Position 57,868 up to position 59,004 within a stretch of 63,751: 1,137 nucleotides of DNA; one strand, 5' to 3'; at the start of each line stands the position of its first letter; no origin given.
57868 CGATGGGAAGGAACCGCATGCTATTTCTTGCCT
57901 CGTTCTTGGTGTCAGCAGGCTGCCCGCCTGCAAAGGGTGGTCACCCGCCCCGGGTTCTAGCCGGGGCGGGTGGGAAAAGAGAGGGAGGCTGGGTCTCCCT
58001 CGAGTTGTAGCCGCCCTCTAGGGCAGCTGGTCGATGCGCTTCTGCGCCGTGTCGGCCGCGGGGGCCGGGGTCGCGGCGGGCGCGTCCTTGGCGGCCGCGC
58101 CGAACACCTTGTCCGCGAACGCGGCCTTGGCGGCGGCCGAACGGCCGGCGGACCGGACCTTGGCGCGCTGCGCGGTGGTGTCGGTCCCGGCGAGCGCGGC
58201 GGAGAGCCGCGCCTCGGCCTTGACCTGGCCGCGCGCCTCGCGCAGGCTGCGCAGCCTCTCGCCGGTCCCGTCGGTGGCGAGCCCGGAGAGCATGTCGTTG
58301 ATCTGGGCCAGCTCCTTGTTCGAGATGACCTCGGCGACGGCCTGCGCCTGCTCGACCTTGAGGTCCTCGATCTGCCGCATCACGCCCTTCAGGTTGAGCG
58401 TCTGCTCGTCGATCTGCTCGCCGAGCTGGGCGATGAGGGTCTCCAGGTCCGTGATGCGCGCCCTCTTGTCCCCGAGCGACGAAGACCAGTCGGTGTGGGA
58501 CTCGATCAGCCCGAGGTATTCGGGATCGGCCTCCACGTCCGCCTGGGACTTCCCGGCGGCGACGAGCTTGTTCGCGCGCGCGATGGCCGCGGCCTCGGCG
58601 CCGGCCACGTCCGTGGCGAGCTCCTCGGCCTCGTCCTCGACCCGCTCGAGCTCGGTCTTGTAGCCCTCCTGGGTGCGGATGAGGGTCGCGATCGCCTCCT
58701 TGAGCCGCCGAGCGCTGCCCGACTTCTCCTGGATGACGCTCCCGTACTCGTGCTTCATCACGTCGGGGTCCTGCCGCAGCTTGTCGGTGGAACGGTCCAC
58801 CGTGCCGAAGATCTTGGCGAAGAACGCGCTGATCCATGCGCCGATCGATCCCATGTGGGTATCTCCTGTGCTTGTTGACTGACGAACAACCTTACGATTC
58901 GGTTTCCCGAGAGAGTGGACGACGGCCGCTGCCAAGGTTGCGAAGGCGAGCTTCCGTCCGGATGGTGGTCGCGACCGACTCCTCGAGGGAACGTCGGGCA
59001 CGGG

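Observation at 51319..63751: Co-directional ~12.4-kb high-GC envelope cluster with an unfamiliar gene combination (top candidate for an undescribed system)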

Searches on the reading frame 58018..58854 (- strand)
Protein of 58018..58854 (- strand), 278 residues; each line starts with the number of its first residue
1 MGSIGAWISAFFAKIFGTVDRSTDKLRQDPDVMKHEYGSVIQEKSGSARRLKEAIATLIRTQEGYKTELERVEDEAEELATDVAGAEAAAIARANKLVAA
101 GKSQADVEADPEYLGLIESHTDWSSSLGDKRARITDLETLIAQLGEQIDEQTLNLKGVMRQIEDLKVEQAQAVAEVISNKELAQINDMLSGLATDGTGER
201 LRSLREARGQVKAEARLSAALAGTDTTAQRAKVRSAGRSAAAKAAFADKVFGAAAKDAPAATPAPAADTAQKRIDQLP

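Call 4: search_protein_families(library=pfam, max_evalue=0.01, proteins=[window:58021-58854:-])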
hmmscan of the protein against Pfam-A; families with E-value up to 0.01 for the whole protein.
seq(278 aa): 2 families
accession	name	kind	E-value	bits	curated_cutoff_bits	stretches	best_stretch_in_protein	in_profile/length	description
PF17078.10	SHE3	-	0.0071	16.5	30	0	125-175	59-109/228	SWI5-dependent HO expression protein 3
PF01519.22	DUF16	-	0.009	16.9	40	0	130-183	32-86/104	Protein of unknown function DUF16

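Call 5: search_protein_families(library=ncbifam, max_evalue=0.01, proteins=[window:58021-58854:-])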
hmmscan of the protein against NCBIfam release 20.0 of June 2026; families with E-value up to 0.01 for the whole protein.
seq(278 aa): 2 families
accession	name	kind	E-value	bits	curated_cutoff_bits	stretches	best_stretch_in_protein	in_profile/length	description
NF045487.1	ASRP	equivalog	0.0016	17.1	300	1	41-194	123-263/593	archaea-specific SMC-related protein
TIGR04523.1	Mplasa_alph_rch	subfamily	0.0043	15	270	0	52-187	369-503/745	helix-rich protein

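Call 6: search_protein_families(library=pfam, max_evalue=1, proteins=[window:58021-58854:-])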
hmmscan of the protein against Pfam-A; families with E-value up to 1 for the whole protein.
seq(278 aa): 7 families
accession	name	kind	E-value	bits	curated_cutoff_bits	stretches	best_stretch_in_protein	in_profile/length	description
PF17078.10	SHE3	-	0.0071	16.5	30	1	125-175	59-109/228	SWI5-dependent HO expression protein 3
PF01519.22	DUF16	-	0.009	16.9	40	1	130-183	32-86/104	Protein of unknown function DUF16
PF13851.11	GAS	-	0.039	13.8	32.3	0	34-98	14-78/200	Growth-arrest specific micro-tubule binding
PF23247.1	LRR_RPS2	-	0.11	12.9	27.9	1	123-185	16-80/160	Plant disease resistance protein RPS2-like, leucine-rich repeats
PF10157.14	BORCS6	-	0.16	12.6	35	1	133-179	8-54/101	BLOC-1-related complex sub-unit 6 C-terminal helix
PF13166.12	AAA_13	-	0.23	10.5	36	1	129-225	93-189/713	AAA domain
PF03357.26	Snf7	-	0.26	11.4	27.3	0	48-98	3-51/171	Snf7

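Call 17: find_homologous_proteins(query=window:58021-58854:-, max_evalue=0.001)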
Query seq(278 aa) (278 aa): 3 proteins with E <= 0.001 among 8000 candidates.
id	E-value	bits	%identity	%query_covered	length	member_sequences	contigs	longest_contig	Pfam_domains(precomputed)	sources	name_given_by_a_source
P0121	5.9e-150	516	95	100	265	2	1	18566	-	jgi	-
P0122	1.1e-37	148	35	91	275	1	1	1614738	-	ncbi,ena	-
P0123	6.2e-36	143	37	97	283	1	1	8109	-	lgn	-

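Call 20: search_protein_families(library=padloc, max_evalue=0.01, proteins=[window:58018-58854:-])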
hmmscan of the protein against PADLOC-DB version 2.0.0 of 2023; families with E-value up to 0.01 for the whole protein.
window:58018-58854:- (278 aa): 3 families
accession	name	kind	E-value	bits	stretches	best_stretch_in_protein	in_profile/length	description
PDLC00637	ZorA2|ZorA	-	0.00034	17.5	1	40-212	196-370/420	MotA/ExbB/TolQ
PDLC03865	LmuB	-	0.00052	16.3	1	31-176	619-756/1007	-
PDLC03859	LmuB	-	0.0049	14.1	1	43-186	343-428/611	-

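Call 33: search_solved_structures(query=A2, max_evalue=10, show_alignments=2)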
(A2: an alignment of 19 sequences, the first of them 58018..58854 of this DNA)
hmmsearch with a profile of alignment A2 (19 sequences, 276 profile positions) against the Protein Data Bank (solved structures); distinct sequences matched with E-value up to 10: 36.
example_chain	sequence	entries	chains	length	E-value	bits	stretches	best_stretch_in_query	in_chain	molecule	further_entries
8qhx_D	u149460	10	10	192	0.00013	24.4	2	131-235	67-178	Membrane-associated protein Vipp1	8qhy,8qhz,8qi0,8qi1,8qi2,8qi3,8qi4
8qhv_0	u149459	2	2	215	0.00014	24.3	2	131-235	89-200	Membrane-associated protein Vipp1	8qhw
7o3w_D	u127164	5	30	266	0.00019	23.9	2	131-258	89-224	Protein sll0617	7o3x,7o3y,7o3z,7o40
8qfv_0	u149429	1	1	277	0.00023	23.7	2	131-257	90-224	Protein sll0617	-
8qbv_A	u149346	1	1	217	0.00033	23.1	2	135-234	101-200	Membrane-associated protein Vipp1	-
8qbw_A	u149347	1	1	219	0.00034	23.1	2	135-234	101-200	Phage shock protein A, PspA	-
8qbr_A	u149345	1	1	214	0.00034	23.1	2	135-234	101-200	Membrane-associated protein Vipp1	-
6zvr_B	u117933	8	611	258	0.00068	22.1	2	135-234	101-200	Vipp1 | Phage shock protein A, PspA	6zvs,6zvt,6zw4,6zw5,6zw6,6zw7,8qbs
3cvf_A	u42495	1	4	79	0.003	20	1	133-186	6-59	Homer protein homolog 3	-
4r4m_A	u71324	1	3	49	0.0046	19.4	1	122-160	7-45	cGMP-dependent protein kinase 1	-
9eom_A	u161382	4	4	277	0.0086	18.5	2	131-257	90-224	Membrane-associated protein Vipp1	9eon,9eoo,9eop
4r4l_A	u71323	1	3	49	0.011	18.2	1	122-159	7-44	cGMP-dependent protein kinase 1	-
1zxa_A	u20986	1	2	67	0.024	17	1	122-159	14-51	cGMP-dependent protein kinase 1, alpha isozyme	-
1wt6_A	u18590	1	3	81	0.056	15.8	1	86-150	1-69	Myotonin-protein kinase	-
4l9u_A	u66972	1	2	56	0.12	14.7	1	135-174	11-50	RAS guanyl-releasing protein 1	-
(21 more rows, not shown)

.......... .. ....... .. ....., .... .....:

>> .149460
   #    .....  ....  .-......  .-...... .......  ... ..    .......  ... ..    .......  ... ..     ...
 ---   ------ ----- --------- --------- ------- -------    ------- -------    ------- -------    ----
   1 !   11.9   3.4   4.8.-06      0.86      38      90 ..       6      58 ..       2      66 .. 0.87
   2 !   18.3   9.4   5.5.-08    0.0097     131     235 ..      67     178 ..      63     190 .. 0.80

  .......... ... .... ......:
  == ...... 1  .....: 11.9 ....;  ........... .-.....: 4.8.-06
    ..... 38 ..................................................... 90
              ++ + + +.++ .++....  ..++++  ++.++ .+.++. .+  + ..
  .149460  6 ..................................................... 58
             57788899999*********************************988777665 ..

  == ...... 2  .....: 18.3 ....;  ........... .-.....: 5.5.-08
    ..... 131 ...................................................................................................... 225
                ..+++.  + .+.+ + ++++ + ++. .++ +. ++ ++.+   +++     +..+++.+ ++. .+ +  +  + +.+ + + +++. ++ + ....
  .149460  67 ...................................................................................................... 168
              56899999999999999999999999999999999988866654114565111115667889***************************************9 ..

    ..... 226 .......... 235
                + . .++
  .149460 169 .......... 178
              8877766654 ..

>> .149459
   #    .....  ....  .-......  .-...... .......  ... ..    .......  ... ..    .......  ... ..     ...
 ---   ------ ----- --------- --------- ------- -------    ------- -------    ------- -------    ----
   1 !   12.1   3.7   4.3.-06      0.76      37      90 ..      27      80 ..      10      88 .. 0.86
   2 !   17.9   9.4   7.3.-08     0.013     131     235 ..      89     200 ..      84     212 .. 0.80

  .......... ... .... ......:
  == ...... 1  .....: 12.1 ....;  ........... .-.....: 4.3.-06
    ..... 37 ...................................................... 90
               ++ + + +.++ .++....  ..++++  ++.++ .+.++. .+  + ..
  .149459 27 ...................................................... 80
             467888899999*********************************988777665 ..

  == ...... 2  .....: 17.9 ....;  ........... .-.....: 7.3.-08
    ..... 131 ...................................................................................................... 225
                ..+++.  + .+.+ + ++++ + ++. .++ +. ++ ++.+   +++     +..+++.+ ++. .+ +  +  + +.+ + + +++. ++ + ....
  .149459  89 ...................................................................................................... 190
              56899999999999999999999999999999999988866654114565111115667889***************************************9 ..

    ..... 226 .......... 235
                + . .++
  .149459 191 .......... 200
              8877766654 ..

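Call 36: search_protein_families(library=pfam, alignment_id=A2, max_evalue=0.1)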
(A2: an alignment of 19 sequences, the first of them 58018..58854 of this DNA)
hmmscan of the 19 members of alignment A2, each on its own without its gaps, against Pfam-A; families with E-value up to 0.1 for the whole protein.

A. member 1, window:58018-58854:- (278 aa): 3 families
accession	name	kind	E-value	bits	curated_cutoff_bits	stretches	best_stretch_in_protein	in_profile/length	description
PF17078.10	SHE3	-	0.0071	16.5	30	0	125-175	59-109/228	SWI5-dependent HO expression protein 3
PF01519.22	DUF16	-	0.009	16.9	40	1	130-183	32-86/104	Protein of unknown function DUF16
PF13851.11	GAS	-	0.039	13.8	32.3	0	34-98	14-78/200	Growth-arrest specific micro-tubule binding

B. families by the number of members that match (of 19 scanned): 64 families (the first 25 are shown)
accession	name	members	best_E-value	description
PF04012.17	PspA_IM30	11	3.3e-07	PspA/IM30 family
PF13166.12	AAA_13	5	0.00073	AAA domain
PF06785.16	UPF0242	5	0.0015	Uncharacterised protein family (UPF0242) N-terminus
PF05377.16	FlaC_arch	5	0.0064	Flagella accessory protein C (FlaC)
PF04048.20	Sec8_N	4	0.011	Exocyst complex component Sec8 N-terminal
PF24423.1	OVT1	4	0.017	Major antigen, helical domain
PF06103.16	DUF948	4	0.045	Bacterial protein of unknown function (DUF948)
PF19579.4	FtsL_2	3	0.00085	Bacteriodetes cell division protein (FtsL-like)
PF11080.13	GhoS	3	0.0016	Endoribonuclease GhoS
PF11932.13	DUF3450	3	0.0061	Protein of unknown function (DUF3450)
PF13851.11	GAS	3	0.012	Growth-arrest specific micro-tubule binding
PF06419.17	COG6_N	3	0.021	Conserved oligomeric complex COG6, N-terminal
PF20378.3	DUF6673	2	0.0033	Family of unknown function (DUF6673)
PF05557.18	MAD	2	0.0064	Mitotic checkpoint protein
PF17078.10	SHE3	2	0.0071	SWI5-dependent HO expression protein 3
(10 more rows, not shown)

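Call 53: predict_structure(alignment_id=A5)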
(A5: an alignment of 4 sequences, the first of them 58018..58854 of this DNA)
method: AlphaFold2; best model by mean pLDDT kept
length: 278 residues; sequences in the alignment: 4
mean_pLDDT: 69.5   pTM: 0.49
mean pLDDT of the five models: 69.5, 66.8, 65.8, 58.0, 57.8
residues with pLDDT >= 90: 93; 70-90: 61; 50-70: 29; < 50: 95
segments of 3 or more residues with pLDDT < 50: 1-26, 196-198, 217-273, 275-278
pLDDT, mean of each block of 10 residues (from residue 1): 37 41 50 79 88 92 96 95 90 93 92 91 94 97 95 89 81 74 65 49 55 50 44 42 42 38 39 42
secondary structure, 60 per line:
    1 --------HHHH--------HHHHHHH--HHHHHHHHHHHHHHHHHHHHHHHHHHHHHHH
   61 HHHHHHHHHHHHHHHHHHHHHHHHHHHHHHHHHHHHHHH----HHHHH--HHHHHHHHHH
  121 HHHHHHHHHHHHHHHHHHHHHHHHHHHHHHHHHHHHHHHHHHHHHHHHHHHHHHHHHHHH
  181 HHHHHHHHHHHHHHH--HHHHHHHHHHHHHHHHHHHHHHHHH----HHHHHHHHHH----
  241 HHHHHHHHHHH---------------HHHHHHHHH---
elements in order: H9-12 H21-27 H30-99 H104-108 H111-195 H198-222 H227-236 H241-251 H267-275

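Call 56: fold_search(model_id=the predicted structure, library=pdb)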
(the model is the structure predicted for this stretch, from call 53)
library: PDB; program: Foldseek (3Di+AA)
matches with E <= 10: 475; with E <= 0.001: 0
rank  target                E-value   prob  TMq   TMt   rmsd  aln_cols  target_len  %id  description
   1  6zvr_CB               1.5e-02  1.00  0.33  0.41  35.8       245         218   16  C11 symmetry: Bacterial Vipp1 and PspA are members of the ancient ESCRT-III membrane-remodeling superfamily. (released 2021-08-04)
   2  6zvr_A                2.2e-02  0.99  0.30  0.36  40.4       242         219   15  C11 symmetry: Bacterial Vipp1 and PspA are members of the ancient ESCRT-III membrane-remodeling superfamily. (released 2021-08-04)
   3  4cgk_B                5.2e-02  0.82  0.25  0.21  15.1       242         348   16  Crystal structure of the essential protein PcsB from Streptococcus pneumoniae (released 2014-05-21)
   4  7o3w_A                6.1e-02  0.84  0.27  0.33  20.2       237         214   16  Structural basis for VIPP1 oligomerization and maintenance of thylakoid membrane integrity (released 2021-06-30)
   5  4cgk_A                7.5e-02  0.80  0.26  0.21  17.7       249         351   14  Crystal structure of the essential protein PcsB from Streptococcus pneumoniae (released 2014-05-21)
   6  6h2f_F                9.7e-02  0.72  0.28  0.24  13.9       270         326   15  Structure of the pre-pore AhlB of the tripartite alpha-pore forming toxin, AHL, from Aeromonas hydrophila. (released 2019-07-10)
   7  8qbw                  1.0e-01  0.99  0.42  0.53  30.6       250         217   16  Cryo-EM structure of Vipp1-deltaH6_aa1-219 helical filament with lattice 3 (Vipp1-deltaH6_L3) (released 2024-09-11)
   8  7a0g_BBB              1.0e-01  0.91  0.30  0.27  10.1       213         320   16  Structure of the SmhB pore of the tripartite alpha-pore forming toxin, Smh, from Serratia marcescens. (released 2021-03-31)
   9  5xg2                  1.0e-01  0.77  0.25  0.29  14.5       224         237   15  Crystal structure of a coiled-coil segment (residues 345-468 and 694-814) of Pyrococcus yayanosii Smc (released 2017-06-07)
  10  7a0g_DDD              1.1e-01  0.87  0.28  0.25  10.2       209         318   16  Structure of the SmhB pore of the tripartite alpha-pore forming toxin, Smh, from Serratia marcescens. (released 2021-03-31)
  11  7nna                  1.3e-01  0.92  0.32  0.41  11.4       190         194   12  Toxin Import Through the Antibiotic Efflux Channel TolC (released 2021-07-07)
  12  5nnv_D                1.5e-01  0.80  0.33  0.35  28.5       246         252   21  Structure of a Bacillus subtilis Smc coiled coil middle fragment (released 2017-06-21)
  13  7a0g_III              1.6e-01  0.95  0.39  0.36   9.3       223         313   13  Structure of the SmhB pore of the tripartite alpha-pore forming toxin, Smh, from Serratia marcescens. (released 2021-03-31)
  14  6ixv_D                1.7e-01  0.18  0.14  0.17  27.2       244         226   16  Crystal structure of SH3BP5-Rab11a (released 2019-03-20)
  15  7a0g_FFF              1.9e-01  0.75  0.29  0.26  10.4       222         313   14  Structure of the SmhB pore of the tripartite alpha-pore forming toxin, Smh, from Serratia marcescens. (released 2021-03-31)
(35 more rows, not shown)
